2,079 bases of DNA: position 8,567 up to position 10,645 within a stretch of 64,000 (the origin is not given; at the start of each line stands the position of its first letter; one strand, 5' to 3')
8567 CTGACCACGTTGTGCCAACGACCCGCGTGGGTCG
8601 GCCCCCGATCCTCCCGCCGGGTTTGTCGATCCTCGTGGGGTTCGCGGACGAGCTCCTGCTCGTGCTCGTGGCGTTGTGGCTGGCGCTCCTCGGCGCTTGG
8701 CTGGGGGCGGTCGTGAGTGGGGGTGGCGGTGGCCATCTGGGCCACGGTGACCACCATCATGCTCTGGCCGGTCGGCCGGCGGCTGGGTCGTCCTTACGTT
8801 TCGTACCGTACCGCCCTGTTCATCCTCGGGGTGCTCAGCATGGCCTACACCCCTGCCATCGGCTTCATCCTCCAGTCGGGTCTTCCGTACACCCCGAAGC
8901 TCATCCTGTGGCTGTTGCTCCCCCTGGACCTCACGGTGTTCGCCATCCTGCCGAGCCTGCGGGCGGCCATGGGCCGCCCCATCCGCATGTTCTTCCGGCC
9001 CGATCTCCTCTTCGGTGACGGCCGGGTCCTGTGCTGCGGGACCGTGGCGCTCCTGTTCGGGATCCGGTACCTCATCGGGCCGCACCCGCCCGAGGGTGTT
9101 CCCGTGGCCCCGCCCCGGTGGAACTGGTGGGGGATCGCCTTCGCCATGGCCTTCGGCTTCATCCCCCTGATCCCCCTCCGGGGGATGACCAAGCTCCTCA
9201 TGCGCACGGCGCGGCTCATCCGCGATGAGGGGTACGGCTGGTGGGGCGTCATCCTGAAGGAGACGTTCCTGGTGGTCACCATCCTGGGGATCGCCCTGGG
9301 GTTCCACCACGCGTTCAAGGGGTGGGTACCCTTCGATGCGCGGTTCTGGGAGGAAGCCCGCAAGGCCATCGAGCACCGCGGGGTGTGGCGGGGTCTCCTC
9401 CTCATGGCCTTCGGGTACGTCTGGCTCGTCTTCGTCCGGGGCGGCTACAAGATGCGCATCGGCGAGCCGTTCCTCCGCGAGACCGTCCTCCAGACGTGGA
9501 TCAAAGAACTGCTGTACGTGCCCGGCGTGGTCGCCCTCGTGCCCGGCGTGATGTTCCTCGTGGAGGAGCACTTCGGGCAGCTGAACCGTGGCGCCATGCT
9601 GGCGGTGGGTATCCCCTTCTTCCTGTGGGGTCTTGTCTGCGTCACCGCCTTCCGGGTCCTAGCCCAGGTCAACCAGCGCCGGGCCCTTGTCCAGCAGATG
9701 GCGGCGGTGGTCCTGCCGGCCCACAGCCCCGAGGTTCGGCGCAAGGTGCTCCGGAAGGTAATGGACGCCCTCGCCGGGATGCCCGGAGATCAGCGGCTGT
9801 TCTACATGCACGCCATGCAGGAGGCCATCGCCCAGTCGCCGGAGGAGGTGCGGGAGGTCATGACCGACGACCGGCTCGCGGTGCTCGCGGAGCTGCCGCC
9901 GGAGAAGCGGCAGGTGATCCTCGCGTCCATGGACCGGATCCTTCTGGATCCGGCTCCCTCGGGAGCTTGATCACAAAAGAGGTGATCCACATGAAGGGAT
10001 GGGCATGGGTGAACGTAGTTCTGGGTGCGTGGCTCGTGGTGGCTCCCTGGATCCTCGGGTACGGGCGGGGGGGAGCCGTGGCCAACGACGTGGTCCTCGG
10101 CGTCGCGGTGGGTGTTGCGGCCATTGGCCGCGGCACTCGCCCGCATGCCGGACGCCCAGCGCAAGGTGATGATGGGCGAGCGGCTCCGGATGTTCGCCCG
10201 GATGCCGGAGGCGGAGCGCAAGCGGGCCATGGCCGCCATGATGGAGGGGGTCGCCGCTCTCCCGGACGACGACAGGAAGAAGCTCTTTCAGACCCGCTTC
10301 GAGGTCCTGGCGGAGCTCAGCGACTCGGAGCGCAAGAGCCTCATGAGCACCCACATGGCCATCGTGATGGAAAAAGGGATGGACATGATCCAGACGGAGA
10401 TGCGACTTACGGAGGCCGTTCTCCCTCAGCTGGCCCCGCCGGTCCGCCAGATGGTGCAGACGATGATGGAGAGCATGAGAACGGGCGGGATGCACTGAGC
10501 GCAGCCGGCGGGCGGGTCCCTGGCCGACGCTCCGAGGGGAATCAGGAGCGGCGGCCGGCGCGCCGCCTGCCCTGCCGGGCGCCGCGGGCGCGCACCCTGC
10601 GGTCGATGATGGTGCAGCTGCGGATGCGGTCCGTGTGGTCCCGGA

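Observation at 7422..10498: Three consecutive membrane proteins downstream of an ECF sigma/anti-sigma pair share a ~19-residue tandem repeat module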

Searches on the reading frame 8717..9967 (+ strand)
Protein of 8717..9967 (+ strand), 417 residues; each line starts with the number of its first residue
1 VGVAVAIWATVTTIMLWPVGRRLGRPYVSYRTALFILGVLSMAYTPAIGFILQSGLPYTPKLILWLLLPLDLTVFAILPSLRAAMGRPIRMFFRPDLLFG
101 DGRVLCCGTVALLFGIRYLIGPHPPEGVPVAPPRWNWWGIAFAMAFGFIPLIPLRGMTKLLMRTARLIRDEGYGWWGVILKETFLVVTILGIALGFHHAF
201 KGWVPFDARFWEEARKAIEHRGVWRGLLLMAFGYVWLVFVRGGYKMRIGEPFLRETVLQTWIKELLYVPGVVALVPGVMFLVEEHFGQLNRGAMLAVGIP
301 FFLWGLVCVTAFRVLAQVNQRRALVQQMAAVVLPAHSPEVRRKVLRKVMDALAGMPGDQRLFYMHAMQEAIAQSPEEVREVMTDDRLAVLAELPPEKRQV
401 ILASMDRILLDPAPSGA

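Call 4: search_protein_families(library=pfam, proteins=[window:8717-9967:+], max_evalue=0.1)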
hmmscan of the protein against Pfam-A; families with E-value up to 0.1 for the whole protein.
window:8717-9967:+ (417 aa): 3 families
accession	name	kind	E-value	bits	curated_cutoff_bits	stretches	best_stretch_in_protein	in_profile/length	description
PF09945.14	DUF2177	-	0.0018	18.8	26.9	0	34-84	18-68/124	Predicted membrane protein (DUF2177)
PF03448.22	MgtE_N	-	0.0042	18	25.9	1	349-406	31-86/102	MgtE intracellular N domain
PF14377.11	UBM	-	0.02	14.8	23.3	0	388-410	12-34/35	Ubiquitin binding region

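Call 23: find_homologous_proteins(query=window:8717-9967:+, max_evalue=0.001)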
Query window:8717-9967:+ (417 aa): 146 proteins with E <= 0.001 among 8000 candidates; the best 120 are listed.
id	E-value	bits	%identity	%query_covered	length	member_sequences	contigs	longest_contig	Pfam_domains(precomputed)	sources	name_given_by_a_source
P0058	2.3e-262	888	96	100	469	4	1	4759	-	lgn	-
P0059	1.4e-245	833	89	100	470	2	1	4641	-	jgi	jgi:hypothetical protein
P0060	4.3e-230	782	83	98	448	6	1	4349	-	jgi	-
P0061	2.4e-222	756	81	99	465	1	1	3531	-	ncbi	-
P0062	1.7e-218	744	80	99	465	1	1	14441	-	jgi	jgi:hypothetical protein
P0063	2.1e-216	737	79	99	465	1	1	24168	-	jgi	jgi:hypothetical protein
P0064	5.4e-214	729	78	98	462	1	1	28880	-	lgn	-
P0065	2.5e-213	727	79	99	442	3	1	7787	-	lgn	-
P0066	2.5e-212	723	78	98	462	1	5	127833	-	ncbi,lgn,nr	ncbi:MAG: hypothetical protein QN193_05600 [Armatimonadota bacterium]|nr:hypothetical protein [Armat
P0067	2.8e-211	720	77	98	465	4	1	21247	-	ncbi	-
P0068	1.2e-209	715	77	99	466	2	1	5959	-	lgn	-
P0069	5.6e-209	712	80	97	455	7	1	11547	-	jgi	-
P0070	8.0e-208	709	76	99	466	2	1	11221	-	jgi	jgi:hypothetical protein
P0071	2.6e-203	694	78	97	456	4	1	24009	-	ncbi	ncbi:hypothetical protein [Thermoflexus hugenholtzii]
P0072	3.4e-195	667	71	98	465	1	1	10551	-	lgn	-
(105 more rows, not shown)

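Call 25: find_encoding_contigs(protein=P0071, flank=9000, max_places=2)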
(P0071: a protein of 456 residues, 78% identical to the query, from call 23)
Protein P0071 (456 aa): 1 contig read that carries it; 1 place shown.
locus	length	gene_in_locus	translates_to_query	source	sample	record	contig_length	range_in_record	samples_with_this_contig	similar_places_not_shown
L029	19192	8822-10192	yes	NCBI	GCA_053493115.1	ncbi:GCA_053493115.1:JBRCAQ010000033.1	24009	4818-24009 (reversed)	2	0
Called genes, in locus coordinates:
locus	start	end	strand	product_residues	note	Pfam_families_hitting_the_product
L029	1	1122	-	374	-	?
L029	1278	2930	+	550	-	PF00403:HMA, PF01134:GIDA (weak), PF03486:HI0933_like (faint), PF07992:Pyr_redox_2, PF12831:FAD_oxidored, PF13738:Pyr_redox_3, PF00070:Pyr_redox, PF02852:Pyr_redox_dim, +1 more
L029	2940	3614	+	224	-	PF12324:HTH_15, PF03243:MerB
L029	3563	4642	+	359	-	-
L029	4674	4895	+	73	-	-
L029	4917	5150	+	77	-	PF05052:MerE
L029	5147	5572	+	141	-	-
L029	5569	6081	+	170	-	PF00578:AhpC-TSA, PF08534:Redoxin, PF00085:Thioredoxin (weak), PF13905:Thioredoxin_8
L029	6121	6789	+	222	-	-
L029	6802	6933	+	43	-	-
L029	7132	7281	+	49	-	-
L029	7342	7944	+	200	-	PF18423:zf_CopZ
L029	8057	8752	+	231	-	PF00027:cNMP_binding, PF13545:HTH_Crp_2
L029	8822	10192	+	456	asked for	-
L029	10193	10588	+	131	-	-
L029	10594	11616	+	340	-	-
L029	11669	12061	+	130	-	-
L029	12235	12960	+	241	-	PF02585:PIG-L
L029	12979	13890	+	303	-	PF01734:Patatin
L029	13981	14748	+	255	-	PF01972:SDH_protease, PF25145:NfeD1b_N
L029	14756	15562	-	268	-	-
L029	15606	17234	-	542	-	PF01401:Peptidase_M2 (weak), PF01432:Peptidase_M3 (weak), PF01401:Peptidase_M2, PF02074:Peptidase_M32 (faint), PF01432:Peptidase_M3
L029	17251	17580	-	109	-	-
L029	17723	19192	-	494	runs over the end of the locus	PF02347:GDC-P, PF21478:GcvP2_C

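Call 26: find_encoding_contigs(protein=P0066, flank=9000, max_places=2)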
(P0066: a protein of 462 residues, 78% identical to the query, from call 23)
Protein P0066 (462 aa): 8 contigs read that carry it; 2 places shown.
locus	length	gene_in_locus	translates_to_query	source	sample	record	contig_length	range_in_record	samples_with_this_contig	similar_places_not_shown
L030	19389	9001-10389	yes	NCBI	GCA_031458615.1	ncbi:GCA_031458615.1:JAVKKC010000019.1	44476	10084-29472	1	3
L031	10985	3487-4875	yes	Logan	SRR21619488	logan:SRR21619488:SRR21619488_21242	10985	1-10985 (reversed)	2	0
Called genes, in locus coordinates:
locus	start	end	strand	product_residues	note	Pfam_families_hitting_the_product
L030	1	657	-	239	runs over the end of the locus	PF04140:ICMT (weak), PF04191:PEMT (weak)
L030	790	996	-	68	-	PF00403:HMA, PF19803:DUF6286 (weak)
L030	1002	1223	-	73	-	-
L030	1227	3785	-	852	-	PF00403:HMA, PF00122:E1-E2_ATPase, PF00702:Hydrolase, PF12710:HAD (weak), PF08282:Hydrolase_3 (faint)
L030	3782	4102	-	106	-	PF02583:Trns_repr_metal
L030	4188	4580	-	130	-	PF01022:HTH_5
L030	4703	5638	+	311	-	PF02826:2-Hacid_dh_C (weak), PF03446:NAD_binding_2, PF03807:F420_oxidored (weak), PF00393:6PGD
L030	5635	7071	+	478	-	PF00479:G6PD_N, PF02781:G6PD_C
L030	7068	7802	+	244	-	PF01182:Glucosamine_iso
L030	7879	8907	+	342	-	-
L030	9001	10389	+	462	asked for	-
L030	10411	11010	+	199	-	PF03779:SPW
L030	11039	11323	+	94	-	PF00936:BMC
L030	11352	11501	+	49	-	-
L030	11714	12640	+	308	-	PF04041:Glyco_hydro_130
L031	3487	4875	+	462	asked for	-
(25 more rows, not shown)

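Call 41: search_solved_structures(query=A3, max_evalue=10, show_alignments=2)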
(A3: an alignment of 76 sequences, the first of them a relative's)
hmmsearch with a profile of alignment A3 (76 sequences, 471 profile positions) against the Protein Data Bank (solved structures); distinct sequences matched with E-value up to 10: 9.
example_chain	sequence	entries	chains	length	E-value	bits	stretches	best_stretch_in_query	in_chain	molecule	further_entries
3chh_A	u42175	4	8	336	0.0026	19.8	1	301-435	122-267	p-Aminobenzoate N-Oxygenase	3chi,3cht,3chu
2jcd_A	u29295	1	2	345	0.0027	19.7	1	301-435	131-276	N-OXIDASE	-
3vmq_A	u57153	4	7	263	0.26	13.2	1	291-351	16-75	Monofunctional glycosyltransferase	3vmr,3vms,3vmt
9lki_D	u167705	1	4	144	0.74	11.7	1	382-434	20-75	Aciniform spidroin 1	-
7but_A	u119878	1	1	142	1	11.2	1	387-435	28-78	Aciniform Spidroin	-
8uzp_M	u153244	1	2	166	2.4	10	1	395-454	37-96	stem_mimetic_01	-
9lp4_A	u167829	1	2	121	6.1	8.7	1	396-464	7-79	Zinc finger MYND domain-containing protein 11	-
9vc7_A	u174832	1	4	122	6.3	8.7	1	396-464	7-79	Zinc finger MYND domain-containing protein 11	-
5hda_A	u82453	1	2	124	6.4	8.6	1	396-464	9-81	Zinc finger MYND domain-containing protein 11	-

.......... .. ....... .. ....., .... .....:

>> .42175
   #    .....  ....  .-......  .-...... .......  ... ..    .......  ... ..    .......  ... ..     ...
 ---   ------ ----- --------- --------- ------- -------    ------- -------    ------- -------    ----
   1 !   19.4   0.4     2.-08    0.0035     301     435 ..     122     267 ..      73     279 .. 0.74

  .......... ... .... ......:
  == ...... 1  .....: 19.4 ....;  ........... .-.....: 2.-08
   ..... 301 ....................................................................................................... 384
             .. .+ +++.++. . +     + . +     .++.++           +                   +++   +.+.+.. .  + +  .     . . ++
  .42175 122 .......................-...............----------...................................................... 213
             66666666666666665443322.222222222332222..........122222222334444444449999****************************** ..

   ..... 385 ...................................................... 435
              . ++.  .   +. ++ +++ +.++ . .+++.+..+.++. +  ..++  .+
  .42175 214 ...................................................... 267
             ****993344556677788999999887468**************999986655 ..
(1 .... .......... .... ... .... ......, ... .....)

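Call 44: predict_structure(alignment_id=A3)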
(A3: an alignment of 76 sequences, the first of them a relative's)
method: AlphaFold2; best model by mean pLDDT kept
length: 469 residues; sequences in the alignment: 76
mean_pLDDT: 93.2   pTM: 0.91
mean pLDDT of the five models: 93.2, 92.3, 90.7, 90.5, 89.8
residues with pLDDT >= 90: 418; 70-90: 32; 50-70: 5; < 50: 14
segments of 3 or more residues with pLDDT < 50: 1-11, 467-469
pLDDT, mean of each block of 10 residues (from residue 1): 43 82 94 96 90 92 96 92 96 96 97 97 97 96 94 95 97 86 95 98 95 94 92 97 98 96 96 96 98 95 81 97 98 93 95 98 97 96 97 96 95 96 96 97 98 96 64
secondary structure, 60 per line:
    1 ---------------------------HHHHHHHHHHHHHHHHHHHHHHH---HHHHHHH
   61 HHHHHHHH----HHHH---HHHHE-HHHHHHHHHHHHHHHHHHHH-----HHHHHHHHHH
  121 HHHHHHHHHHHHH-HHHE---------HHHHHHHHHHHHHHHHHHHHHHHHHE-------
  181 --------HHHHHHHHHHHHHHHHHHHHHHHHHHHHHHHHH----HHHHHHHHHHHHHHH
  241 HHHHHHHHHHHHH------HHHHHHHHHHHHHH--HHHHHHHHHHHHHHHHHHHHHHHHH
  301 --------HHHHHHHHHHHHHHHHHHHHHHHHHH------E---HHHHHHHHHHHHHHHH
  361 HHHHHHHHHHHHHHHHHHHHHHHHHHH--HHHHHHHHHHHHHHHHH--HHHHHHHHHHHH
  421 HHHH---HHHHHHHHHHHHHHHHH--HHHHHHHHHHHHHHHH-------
elements in order: H28-50 H54-68 H73-76 H80-83 H86-105 H111-133 H148-172 H189-221 H226-253 H260-273 H276-300 H309-334 H345-387 H390-406 H409-424 H428-444 H447-462

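Call 75: search_protein_families(library=pfam, proteins=[L029:3563-4642:+, L029:5147-5572:+, L029:7342-7944:+], max_evalue=0.01)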
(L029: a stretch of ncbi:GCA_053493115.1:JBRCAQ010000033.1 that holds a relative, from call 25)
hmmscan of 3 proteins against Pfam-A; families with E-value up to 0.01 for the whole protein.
L029:3563-4642:+ (359 aa): 0 families

L029:5147-5572:+ (141 aa): 0 families

L029:7342-7944:+ (200 aa): 2 families
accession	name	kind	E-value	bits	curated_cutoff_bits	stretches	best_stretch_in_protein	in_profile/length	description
PF18423.6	zf_CopZ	-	5.9e-09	36.2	28.4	1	31-92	2-61/62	Zinc binding domain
PF04324.20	Fer2_BFD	-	0.0009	20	26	1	107-164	2-48/50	BFD-like [2Fe-2S] binding domain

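Call 82: search_protein_families(library=ncbifam, proteins=[P0058, L029:11669-12058:+], max_evalue=0.01)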
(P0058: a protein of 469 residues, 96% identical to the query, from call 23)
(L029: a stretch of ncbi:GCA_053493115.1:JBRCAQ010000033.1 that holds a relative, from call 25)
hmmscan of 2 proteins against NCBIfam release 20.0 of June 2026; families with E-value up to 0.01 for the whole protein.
P0058 (469 aa): 0 families

L029:11669-12058:+ (130 aa): 0 families

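Call 88: search_dna_similar(query=P0058, collection=plasmids, mode=protein, max_evalue=0.001, max_rows=15)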
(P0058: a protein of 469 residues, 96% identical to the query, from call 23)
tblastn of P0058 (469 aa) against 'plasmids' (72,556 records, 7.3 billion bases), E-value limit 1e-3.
No match.

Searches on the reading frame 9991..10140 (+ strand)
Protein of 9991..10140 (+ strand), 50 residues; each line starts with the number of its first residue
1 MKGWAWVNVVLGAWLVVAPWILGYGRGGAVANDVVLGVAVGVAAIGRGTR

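Call 4: search_protein_families(library=pfam, proteins=[window:9991-10140:+], max_evalue=0.1)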
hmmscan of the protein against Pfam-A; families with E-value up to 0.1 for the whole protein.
window:9991-10140:+ (50 aa): 1 family
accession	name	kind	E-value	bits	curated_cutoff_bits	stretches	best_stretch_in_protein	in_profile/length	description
PF03779.20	SPW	-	1.8e-09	38.4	31.5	1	4-44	52-92/93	SPW repeat domain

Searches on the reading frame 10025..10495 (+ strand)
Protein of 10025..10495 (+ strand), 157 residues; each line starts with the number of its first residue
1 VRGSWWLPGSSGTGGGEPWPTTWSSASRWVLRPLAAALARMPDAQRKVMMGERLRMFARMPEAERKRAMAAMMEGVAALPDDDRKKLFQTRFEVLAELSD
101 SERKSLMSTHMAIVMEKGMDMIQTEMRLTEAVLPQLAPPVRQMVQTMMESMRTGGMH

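Call 4: search_protein_families(library=pfam, proteins=[window:10025-10495:+], max_evalue=0.1)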
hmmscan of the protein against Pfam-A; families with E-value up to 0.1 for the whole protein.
window:10025-10495:+ (157 aa): 1 family
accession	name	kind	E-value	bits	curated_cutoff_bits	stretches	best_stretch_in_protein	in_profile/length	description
PF11304.13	DUF3106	-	5.6e-07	30.4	24.3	1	24-108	5-86/104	Protein of unknown function (DUF3106)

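Call 24: find_homologous_proteins(query=window:10115-10495:+, max_evalue=0.001)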
Query window:10115-10495:+ (127 aa): 11 proteins with E <= 0.001 among 78 candidates.
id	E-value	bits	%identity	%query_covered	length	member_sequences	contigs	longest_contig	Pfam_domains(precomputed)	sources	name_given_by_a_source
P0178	7.1e-65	234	100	92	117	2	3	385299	-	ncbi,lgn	-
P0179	3.9e-48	180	76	98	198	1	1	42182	PF03779.21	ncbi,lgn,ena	-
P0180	1.1e-47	178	76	98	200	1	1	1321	PF03779.21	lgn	-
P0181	4.0e-47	177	74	92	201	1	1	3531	PF03779.21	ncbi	-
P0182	2.0e-46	174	72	95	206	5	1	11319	PF03779.21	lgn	-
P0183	3.8e-46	173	76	91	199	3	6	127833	PF03779.21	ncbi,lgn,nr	ncbi:MAG: SPW repeat protein [Armatimonadota bacterium]|nr:SPW repeat protein [Armatimonadota bacter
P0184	6.5e-46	173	75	91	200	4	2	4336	PF03779.21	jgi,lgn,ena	-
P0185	1.7e-44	168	69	99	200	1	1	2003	PF03779.21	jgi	-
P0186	4.6e-44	167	93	69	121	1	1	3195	-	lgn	-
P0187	1.3e-32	130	67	76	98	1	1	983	-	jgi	jgi:hypothetical protein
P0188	1.1e-26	111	65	73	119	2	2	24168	-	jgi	jgi:hypothetical protein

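Call 80: find_encoding_contigs(protein=P0178, flank=1000, max_places=4)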
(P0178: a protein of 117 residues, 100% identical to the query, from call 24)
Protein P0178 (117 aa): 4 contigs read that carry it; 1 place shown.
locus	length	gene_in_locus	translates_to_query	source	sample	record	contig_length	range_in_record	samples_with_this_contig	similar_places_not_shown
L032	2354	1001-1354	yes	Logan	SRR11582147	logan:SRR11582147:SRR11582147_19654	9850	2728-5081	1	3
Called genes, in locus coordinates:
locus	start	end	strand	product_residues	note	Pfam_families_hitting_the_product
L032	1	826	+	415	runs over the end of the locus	-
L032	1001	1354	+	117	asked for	-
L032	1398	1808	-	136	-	PF01022:HTH_5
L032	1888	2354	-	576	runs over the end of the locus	PF03453:MoeA_N, PF00994:MoCF_biosynth, PF02606:LpxK (faint), PF03205:MobB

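Call 82: search_protein_families(library=ncbifam, proteins=[P0183], max_evalue=0.01)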
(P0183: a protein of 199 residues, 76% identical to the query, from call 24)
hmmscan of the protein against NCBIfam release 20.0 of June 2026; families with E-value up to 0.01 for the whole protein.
P0183 (199 aa): 0 families
